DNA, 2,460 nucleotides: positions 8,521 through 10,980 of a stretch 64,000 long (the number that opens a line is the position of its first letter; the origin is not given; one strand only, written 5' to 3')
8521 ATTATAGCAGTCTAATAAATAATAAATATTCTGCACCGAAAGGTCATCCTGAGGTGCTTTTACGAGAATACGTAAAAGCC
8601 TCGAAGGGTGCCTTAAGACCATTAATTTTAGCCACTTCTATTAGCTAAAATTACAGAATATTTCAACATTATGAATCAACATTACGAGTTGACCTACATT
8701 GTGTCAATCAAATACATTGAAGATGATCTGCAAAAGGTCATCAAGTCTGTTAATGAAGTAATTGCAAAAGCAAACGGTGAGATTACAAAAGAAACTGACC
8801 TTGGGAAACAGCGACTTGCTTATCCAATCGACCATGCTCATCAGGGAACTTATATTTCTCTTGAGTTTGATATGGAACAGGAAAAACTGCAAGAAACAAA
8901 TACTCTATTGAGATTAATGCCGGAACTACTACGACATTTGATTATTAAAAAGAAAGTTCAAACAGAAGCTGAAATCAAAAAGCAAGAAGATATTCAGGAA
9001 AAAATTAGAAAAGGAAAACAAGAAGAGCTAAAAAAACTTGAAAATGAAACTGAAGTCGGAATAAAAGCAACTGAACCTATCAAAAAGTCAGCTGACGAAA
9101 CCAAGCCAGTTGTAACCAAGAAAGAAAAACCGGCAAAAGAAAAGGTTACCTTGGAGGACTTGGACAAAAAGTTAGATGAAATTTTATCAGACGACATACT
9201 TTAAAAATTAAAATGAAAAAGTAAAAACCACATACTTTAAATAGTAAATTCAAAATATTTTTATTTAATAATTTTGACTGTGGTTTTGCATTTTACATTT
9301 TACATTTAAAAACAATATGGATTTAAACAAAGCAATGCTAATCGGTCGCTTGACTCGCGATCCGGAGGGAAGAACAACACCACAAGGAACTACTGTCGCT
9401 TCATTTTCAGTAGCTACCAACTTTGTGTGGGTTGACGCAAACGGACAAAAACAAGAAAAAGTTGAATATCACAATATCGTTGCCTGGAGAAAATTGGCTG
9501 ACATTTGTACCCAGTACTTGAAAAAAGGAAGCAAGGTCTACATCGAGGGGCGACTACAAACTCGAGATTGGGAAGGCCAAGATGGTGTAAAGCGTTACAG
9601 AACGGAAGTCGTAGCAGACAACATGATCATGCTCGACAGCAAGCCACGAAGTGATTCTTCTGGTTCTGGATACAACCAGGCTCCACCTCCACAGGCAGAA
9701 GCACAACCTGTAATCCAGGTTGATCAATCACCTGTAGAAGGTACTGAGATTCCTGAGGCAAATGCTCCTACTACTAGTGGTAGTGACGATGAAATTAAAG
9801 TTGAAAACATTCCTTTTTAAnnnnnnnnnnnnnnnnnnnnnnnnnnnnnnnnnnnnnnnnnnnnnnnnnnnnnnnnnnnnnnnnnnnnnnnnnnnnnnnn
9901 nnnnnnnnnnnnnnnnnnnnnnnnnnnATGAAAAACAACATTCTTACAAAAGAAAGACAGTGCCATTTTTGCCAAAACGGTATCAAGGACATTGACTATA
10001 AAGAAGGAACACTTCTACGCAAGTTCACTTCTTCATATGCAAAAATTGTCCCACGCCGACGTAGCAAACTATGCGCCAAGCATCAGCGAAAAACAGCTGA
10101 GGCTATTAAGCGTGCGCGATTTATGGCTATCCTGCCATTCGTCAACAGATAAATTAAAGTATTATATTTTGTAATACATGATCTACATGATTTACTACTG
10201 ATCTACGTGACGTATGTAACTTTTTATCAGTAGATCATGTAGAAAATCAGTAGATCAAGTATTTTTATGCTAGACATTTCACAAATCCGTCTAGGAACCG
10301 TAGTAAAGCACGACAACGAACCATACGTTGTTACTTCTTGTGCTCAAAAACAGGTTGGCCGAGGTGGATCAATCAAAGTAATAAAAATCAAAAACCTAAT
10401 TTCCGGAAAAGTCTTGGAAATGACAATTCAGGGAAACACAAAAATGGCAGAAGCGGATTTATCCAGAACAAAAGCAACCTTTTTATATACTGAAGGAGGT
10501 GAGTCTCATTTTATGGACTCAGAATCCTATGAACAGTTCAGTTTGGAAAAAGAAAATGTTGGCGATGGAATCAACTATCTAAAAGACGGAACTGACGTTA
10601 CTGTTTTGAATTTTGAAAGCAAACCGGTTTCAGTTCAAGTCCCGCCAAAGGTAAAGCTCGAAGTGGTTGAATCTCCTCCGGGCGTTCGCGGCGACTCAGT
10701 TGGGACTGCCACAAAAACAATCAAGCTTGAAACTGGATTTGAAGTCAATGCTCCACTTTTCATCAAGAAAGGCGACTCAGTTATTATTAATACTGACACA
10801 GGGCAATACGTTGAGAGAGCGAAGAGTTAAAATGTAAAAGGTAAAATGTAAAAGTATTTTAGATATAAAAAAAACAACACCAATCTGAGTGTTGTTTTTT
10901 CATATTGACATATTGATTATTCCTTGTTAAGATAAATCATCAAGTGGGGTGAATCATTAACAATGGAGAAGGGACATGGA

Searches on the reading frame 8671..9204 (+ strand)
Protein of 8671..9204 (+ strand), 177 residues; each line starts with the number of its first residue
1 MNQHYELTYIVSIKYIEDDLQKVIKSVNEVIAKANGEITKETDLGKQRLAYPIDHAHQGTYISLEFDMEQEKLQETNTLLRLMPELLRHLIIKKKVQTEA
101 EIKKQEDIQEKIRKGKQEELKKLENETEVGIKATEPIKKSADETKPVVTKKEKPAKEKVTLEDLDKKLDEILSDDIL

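Call 57: search_protein_families(library=pfam, proteins=[window:8671-9204:+], max_evalue=0.01)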
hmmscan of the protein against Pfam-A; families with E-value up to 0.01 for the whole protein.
window:8671-9204:+ (177 aa): 1 family
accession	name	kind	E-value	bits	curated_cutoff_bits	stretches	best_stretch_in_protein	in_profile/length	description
PF01250.22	Ribosomal_S6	-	5.4e-23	81.4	27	1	4-93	1-90/90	Ribosomal protein S6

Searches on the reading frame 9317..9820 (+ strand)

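Call 57: search_protein_families(library=pfam, proteins=[window:9317-9820:+], max_evalue=0.01)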
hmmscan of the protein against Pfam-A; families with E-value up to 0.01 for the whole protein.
window:9317-9820:+ (167 aa): 1 family
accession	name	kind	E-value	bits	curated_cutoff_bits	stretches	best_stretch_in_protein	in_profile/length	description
PF00436.31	SSB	-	1.4e-39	134.8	26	1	3-106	1-104/104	Single-strand binding protein family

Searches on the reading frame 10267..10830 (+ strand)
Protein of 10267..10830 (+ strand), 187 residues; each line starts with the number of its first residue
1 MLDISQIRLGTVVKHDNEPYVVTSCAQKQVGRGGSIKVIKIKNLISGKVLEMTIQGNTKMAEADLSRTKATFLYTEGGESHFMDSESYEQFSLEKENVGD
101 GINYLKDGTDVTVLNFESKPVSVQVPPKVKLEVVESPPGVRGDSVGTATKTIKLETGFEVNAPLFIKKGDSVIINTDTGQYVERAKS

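Call 57: search_protein_families(library=pfam, proteins=[window:10267-10830:+], max_evalue=0.01)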
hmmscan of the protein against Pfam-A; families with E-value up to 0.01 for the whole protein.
window:10267-10830:+ (187 aa): 3 families
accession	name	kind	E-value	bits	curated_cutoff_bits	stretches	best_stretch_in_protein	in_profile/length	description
PF09285.17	Elong-fact-P_C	-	3.6e-21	75.1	25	1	129-184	1-56/56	Elongation factor P, C-terminal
PF01132.26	EFP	-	6.6e-19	68.1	27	1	69-121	2-54/54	Elongation factor P (EF-P) OB domain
PF08207.18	EFP_N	-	4.6e-12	46.2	23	1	4-59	2-57/58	Elongation factor P (EF-P) KOW-like domain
